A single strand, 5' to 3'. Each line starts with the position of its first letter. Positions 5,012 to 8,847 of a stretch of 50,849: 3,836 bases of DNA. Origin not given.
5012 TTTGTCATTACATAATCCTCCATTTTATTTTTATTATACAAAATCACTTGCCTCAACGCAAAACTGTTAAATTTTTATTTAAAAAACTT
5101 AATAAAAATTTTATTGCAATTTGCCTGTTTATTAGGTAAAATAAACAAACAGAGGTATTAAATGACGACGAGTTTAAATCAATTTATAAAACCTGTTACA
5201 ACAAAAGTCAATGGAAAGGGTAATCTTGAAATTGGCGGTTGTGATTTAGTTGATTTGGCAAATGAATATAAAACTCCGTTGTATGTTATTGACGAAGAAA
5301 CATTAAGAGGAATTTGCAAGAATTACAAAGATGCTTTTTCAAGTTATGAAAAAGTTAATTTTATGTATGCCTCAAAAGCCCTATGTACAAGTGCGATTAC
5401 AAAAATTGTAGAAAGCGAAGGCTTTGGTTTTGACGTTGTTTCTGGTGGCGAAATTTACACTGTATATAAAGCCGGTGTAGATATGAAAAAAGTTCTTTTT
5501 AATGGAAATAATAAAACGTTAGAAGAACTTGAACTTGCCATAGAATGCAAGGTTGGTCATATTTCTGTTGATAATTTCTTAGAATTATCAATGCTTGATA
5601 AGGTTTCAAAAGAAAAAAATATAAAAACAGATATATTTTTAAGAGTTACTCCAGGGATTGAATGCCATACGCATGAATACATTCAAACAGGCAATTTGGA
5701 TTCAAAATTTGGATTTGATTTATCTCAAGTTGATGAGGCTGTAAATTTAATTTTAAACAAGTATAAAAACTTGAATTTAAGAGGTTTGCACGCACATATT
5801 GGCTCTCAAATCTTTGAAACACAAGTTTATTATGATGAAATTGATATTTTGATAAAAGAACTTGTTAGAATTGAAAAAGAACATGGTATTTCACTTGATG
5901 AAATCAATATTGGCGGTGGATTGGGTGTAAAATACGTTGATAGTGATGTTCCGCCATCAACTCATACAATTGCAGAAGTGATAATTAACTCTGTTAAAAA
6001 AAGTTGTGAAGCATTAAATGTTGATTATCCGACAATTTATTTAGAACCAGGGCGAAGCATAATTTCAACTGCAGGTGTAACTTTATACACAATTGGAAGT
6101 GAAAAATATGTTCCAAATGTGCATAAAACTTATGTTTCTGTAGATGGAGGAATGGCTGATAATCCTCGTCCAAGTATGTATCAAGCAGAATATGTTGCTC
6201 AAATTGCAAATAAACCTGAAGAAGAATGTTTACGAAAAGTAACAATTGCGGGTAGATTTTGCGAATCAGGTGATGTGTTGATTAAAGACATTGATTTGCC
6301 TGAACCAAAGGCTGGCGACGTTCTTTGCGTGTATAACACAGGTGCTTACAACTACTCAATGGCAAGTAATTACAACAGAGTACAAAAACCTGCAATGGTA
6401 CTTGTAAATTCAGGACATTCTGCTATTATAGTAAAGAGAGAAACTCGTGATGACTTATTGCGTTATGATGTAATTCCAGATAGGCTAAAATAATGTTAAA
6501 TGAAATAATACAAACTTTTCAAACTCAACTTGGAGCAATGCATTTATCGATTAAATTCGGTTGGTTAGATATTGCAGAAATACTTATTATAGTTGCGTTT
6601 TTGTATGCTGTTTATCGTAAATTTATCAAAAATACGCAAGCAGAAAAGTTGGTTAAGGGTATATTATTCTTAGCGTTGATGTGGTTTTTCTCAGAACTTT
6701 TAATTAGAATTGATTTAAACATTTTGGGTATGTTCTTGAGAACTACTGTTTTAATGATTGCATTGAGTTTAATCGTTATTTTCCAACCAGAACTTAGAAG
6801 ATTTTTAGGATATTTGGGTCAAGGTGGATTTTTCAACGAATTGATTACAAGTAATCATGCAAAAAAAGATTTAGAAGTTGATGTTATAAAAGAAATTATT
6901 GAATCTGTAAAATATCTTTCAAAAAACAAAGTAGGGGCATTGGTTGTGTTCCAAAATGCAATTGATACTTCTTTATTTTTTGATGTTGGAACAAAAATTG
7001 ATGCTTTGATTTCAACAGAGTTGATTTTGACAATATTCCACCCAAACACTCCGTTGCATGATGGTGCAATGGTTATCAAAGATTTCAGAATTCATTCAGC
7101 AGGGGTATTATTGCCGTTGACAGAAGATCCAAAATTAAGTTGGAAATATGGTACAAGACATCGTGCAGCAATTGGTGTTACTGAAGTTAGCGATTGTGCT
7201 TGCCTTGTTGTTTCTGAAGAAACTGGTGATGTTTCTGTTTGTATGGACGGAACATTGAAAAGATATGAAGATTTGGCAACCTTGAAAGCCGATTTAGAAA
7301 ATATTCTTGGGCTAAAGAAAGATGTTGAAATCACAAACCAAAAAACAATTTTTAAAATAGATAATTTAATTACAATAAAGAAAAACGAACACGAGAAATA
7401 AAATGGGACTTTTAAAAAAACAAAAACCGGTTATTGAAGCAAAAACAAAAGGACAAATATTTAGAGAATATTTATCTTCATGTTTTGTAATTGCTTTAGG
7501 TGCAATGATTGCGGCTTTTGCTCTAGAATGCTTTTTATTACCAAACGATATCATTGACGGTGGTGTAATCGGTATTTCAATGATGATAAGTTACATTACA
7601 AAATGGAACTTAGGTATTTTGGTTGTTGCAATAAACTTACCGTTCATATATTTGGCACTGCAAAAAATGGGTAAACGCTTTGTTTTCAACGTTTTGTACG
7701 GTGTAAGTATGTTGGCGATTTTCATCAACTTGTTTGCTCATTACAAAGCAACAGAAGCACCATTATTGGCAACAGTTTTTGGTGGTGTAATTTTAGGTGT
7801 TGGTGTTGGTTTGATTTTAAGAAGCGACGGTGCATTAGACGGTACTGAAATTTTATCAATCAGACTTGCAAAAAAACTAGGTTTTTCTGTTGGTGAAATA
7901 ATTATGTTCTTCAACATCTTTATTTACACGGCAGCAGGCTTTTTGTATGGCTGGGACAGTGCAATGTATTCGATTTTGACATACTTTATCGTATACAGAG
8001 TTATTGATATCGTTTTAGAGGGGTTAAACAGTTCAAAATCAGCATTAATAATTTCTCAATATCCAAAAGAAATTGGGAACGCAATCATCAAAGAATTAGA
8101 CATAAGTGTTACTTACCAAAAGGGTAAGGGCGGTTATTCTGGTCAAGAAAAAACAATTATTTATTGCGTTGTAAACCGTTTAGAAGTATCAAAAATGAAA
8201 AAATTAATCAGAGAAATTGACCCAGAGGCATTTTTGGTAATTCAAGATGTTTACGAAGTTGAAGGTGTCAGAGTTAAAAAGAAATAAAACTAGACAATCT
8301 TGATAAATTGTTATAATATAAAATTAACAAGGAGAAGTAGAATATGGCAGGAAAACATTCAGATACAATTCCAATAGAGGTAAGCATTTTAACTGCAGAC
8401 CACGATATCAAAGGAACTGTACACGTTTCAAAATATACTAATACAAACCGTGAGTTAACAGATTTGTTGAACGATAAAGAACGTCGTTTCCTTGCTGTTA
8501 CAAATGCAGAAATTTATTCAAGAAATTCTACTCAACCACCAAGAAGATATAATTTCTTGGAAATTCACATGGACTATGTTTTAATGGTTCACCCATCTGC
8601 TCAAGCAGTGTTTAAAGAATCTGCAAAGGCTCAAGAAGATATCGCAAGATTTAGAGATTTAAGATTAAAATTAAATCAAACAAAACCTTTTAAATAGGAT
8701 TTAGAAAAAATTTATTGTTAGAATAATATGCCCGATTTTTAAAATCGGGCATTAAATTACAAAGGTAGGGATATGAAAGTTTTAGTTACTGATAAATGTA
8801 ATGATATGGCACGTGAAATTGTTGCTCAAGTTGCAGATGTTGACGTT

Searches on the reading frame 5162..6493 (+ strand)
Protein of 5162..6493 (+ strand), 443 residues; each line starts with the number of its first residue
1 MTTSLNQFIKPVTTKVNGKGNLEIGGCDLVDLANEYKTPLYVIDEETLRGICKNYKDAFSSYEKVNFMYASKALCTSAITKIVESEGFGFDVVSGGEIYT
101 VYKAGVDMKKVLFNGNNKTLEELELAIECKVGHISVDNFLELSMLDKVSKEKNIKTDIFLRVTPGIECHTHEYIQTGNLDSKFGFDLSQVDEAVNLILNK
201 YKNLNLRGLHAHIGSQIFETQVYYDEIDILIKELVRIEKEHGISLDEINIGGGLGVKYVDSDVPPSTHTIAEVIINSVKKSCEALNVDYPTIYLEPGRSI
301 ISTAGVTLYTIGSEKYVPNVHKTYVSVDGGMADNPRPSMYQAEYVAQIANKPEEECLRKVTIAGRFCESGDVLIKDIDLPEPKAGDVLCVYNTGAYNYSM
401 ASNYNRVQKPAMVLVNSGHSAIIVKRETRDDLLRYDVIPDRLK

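Call 23: search_protein_families(library=pfam, proteins=[window:5162-6493:+], max_evalue=0.001)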
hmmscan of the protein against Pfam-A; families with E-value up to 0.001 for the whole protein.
window:5162-6493:+ (443 aa): 2 families
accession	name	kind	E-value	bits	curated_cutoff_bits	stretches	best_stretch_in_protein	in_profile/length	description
PF02784.22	Orn_Arg_deC_N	-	2.8e-59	200.9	23.4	1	51-301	4-246/247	Pyridoxal-dependent decarboxylase, pyridoxal binding domain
PF00278.28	Orn_DAP_Arg_deC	-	1e-17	64.6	23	1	103-394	5-95/95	Pyridoxal-dependent decarboxylase, C-terminal sheet domain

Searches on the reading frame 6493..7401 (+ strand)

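Call 23: search_protein_families(library=pfam, proteins=[window:6493-7401:+], max_evalue=0.001)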
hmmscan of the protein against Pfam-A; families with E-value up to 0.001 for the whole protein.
window:6493-7401:+ (302 aa): 2 families
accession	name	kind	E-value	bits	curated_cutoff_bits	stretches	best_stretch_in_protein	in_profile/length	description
PF02457.21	DAC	-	1.5e-38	131.5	27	1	137-254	2-118/119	DisA bacterial checkpoint controller nucleotide-binding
PF19293.4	CdaA_N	-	3.6e-08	33.9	23.8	1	20-100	3-80/81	CdaA N-terminal transmembrane domain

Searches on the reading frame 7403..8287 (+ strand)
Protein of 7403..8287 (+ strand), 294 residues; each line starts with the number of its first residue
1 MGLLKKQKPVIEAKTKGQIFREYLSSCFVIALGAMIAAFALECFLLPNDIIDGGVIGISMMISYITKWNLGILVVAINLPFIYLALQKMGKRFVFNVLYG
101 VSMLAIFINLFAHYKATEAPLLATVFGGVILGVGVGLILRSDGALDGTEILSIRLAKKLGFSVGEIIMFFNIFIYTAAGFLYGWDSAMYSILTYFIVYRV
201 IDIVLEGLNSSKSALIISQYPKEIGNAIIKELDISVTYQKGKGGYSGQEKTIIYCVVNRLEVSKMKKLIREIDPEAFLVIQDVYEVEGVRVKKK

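Call 23: search_protein_families(library=pfam, proteins=[window:7403-8287:+], max_evalue=0.001)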
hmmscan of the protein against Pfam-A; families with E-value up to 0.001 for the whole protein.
window:7403-8287:+ (294 aa): 2 families
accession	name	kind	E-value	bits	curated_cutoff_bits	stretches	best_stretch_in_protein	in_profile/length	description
PF02588.21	YitT_membrane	-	1.3e-63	214.5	24.3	1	28-228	3-204/205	Uncharacterised 5xTM membrane BCR, YitT family COG1284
PF10035.14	DUF2179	-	8.2e-23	80.4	22.8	1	235-288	2-55/55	Uncharacterized protein conserved in bacteria (DUF2179)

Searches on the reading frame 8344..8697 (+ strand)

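Call 23: search_protein_families(library=pfam, proteins=[window:8344-8697:+], max_evalue=0.001)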
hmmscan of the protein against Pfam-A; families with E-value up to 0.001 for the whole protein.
window:8344-8697:+ (117 aa): 1 family
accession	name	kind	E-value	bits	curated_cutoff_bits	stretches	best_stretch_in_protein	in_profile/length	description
PF20660.2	DUF6812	-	5.9e-13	49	27.1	1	22-79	2-53/53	Family of unknown function (DUF6812)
